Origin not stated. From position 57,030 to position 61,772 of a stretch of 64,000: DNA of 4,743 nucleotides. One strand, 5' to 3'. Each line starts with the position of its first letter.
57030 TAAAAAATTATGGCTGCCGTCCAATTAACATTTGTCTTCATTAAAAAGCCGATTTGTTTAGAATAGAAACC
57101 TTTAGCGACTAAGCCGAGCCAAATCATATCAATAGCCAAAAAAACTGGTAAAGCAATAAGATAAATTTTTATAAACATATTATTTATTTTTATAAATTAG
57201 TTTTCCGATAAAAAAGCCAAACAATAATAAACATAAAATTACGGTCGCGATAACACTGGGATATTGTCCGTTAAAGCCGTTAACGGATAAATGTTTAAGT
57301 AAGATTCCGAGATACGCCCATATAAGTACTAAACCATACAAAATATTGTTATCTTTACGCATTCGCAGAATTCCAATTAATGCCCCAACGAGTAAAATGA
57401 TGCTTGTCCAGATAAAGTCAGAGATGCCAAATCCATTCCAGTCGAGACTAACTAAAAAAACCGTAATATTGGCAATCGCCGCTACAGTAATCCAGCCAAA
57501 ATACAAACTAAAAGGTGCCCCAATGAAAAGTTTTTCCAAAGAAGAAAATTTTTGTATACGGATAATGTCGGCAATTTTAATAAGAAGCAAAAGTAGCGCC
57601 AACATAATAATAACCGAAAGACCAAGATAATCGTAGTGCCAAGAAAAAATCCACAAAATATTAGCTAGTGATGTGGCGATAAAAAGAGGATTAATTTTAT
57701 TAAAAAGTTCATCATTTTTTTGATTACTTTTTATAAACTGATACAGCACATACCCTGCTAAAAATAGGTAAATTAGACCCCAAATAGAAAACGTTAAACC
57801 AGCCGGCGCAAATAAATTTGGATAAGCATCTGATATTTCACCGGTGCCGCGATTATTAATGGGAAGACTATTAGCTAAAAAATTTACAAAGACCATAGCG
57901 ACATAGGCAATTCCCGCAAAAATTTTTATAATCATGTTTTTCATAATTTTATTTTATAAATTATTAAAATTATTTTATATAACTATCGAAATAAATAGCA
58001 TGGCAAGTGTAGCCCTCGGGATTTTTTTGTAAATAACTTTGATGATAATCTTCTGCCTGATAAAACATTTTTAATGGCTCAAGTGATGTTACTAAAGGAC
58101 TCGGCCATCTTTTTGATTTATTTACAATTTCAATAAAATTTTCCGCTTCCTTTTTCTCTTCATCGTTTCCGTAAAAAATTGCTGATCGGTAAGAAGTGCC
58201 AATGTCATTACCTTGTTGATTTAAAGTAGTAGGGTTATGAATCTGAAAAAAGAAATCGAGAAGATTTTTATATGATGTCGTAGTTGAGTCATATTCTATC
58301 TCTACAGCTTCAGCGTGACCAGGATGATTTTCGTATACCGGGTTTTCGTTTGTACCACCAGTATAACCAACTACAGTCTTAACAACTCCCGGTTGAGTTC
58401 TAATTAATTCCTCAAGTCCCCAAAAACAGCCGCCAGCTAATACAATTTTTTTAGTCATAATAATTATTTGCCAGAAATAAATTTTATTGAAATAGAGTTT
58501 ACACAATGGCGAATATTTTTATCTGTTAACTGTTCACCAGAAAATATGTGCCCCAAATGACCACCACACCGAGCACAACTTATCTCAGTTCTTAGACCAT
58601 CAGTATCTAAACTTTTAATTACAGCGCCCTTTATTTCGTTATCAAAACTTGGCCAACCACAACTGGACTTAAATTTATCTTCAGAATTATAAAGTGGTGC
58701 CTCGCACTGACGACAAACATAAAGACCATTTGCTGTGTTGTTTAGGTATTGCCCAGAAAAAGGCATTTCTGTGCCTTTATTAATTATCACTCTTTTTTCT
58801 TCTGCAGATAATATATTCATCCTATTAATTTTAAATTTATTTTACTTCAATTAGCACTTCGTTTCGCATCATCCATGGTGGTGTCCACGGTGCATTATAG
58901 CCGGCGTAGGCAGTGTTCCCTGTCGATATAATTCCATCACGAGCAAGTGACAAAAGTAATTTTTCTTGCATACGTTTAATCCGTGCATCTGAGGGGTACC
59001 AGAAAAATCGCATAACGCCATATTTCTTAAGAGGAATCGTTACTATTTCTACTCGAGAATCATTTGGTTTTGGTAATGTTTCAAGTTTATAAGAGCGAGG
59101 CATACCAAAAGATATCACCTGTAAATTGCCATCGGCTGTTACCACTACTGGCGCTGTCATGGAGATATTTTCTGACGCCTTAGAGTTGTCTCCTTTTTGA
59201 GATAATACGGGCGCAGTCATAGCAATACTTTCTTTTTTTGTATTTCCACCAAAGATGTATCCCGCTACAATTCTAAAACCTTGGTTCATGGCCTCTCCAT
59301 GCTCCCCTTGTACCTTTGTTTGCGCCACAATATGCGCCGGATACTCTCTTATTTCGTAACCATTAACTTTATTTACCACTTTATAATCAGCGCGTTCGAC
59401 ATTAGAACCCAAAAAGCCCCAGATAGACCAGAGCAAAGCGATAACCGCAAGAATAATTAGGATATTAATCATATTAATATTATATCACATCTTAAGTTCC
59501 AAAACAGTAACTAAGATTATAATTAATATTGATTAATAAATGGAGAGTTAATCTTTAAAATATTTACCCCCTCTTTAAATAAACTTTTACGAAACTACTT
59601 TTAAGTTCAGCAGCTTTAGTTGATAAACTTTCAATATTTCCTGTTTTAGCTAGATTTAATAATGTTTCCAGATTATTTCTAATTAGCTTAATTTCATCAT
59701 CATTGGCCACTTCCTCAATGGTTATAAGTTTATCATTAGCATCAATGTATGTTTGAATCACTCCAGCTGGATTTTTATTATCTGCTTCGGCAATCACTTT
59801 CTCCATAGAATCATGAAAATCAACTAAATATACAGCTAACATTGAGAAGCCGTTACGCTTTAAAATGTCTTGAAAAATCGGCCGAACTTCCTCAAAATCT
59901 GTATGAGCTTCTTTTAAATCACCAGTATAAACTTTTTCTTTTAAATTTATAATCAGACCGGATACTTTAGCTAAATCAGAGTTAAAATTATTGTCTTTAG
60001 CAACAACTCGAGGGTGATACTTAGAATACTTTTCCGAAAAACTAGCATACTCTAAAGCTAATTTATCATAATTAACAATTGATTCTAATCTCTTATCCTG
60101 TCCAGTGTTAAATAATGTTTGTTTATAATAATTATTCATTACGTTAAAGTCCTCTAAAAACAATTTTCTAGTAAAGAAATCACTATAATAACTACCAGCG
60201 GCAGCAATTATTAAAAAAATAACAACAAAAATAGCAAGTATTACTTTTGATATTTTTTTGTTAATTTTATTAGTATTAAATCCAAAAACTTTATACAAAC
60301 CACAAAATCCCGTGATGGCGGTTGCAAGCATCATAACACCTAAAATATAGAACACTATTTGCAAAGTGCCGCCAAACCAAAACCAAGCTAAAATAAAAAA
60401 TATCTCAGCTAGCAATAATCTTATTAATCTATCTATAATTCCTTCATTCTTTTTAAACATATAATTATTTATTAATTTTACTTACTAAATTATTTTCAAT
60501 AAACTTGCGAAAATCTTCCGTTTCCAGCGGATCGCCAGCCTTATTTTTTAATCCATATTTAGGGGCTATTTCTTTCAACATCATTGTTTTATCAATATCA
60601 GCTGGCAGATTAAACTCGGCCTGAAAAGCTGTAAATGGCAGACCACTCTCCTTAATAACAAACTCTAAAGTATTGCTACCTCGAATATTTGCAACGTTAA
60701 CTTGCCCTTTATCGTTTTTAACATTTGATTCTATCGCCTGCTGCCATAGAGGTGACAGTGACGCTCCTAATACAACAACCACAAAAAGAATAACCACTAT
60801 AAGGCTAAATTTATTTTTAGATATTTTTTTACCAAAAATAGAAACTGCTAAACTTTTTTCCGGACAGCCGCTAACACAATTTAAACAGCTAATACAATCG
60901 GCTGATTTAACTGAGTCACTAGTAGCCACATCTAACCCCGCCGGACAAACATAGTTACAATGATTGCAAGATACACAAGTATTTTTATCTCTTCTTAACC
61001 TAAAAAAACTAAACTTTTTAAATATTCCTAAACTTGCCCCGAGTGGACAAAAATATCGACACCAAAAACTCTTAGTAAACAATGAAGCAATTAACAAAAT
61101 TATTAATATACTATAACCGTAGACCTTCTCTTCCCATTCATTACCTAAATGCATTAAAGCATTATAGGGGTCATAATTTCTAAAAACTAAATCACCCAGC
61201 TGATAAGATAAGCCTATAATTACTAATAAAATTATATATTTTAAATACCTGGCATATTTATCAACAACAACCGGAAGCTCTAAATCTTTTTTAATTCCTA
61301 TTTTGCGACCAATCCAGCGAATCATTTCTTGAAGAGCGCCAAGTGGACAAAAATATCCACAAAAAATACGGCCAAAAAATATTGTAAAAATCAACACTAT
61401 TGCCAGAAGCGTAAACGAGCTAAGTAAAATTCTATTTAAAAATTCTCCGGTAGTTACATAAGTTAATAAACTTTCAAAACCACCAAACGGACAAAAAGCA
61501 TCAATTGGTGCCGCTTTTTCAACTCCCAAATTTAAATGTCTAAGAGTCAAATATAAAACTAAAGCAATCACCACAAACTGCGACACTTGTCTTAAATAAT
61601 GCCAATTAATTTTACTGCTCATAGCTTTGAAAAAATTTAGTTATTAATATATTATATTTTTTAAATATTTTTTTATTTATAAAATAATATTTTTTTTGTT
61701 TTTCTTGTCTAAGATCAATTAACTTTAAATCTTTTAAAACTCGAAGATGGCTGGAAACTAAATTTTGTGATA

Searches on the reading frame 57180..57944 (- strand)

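Call 54: search_protein_families(library=pfam, proteins=[window:57180-57944:-], max_evalue=0.001)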
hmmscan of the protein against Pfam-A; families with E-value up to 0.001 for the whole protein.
window:57180-57944:- (254 aa): 1 family
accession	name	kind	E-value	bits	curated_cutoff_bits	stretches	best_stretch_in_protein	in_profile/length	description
PF03073.20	TspO_MBR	-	1.7e-05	25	24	1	45-163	32-144/145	TspO/MBR family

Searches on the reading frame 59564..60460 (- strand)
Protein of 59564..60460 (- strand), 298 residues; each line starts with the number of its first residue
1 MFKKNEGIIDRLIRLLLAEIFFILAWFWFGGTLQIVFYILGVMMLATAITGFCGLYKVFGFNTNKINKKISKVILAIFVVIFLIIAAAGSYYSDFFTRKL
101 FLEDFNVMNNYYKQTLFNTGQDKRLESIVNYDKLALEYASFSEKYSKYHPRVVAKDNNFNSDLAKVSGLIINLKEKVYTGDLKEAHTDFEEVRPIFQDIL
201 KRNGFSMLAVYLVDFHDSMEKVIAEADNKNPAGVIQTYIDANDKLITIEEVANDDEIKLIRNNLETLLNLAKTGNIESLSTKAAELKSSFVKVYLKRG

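Call 54: search_protein_families(library=pfam, proteins=[window:59564-60460:-], max_evalue=0.001)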
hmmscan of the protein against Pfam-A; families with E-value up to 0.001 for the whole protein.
window:59564-60460:- (298 aa): 1 family
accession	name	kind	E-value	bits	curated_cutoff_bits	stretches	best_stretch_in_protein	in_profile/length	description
PF11127.14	YgaP-like_TM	-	5e-17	62.2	25.3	1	3-65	2-64/66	Inner membrane protein YgaP-like, transmembrane domain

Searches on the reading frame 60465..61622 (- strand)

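Call 31: search_protein_families(library=pfam, proteins=[window:60465-61622:-], max_evalue=0.001)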
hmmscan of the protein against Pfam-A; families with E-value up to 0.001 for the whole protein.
window:60465-61622:- (385 aa): 7 families
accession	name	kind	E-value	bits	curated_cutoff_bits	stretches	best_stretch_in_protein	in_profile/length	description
PF12801.12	Fer4_5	-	3.9e-19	68.8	22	2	68-111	4-48/48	4Fe-4S binding domain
PF13237.11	Fer4_10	-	4.1e-07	30.3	25.5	1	209-254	2-53/53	4Fe-4S dicluster domain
PF12838.12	Fer4_7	-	7.7e-06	26.7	27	0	199-229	18-51/52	4Fe-4S dicluster domain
PF13746.11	Fer4_18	-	6.3e-05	23.6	27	1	210-254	55-96/114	4Fe-4S dicluster domain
PF13187.11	Fer4_9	-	7.6e-05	23.1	27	1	216-256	2-50/52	4Fe-4S dicluster domain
PF12837.12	Fer4_6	-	8.4e-05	22.8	25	0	211-229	4-22/24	4Fe-4S binding domain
PF14697.11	Fer4_21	-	0.00051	20.6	35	0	212-255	4-53/59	4Fe-4S dicluster domain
